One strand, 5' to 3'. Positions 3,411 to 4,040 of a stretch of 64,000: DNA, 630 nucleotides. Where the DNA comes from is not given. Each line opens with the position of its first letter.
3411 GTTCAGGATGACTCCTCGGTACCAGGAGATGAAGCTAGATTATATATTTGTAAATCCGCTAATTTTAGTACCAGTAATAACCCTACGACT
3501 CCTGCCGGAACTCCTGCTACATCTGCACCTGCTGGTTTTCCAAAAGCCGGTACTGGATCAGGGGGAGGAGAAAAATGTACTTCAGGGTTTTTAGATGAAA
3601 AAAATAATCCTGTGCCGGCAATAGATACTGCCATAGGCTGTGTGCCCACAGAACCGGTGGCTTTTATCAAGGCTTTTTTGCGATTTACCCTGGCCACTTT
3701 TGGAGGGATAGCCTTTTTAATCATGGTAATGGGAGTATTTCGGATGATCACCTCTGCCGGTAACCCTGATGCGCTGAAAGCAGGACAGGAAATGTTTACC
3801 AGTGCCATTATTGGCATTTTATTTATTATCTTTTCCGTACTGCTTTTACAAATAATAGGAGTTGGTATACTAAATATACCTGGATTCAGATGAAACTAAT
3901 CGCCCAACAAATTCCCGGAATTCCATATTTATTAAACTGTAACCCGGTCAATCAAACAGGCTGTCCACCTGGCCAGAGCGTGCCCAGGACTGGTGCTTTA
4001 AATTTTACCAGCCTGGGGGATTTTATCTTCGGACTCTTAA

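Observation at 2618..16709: Gram-positive-type T4SS-like locus with five paralogous VirB2-like pilins next to the replication origin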

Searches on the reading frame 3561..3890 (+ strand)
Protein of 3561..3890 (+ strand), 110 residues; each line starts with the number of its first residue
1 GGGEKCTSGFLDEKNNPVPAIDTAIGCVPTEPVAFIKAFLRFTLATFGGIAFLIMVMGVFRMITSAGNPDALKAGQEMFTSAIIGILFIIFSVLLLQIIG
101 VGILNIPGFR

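Call 84: search_solved_structures(query=A6, max_evalue=10)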
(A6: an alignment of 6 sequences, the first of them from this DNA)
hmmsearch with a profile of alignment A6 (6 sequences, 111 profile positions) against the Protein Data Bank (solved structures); distinct sequences matched with E-value up to 10: 1.
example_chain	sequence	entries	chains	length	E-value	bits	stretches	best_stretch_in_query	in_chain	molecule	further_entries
6b87_A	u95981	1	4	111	0.077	16.2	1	27-61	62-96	TMHC2_E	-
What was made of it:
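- The modules have no sequence match to solved pilins (call 84).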
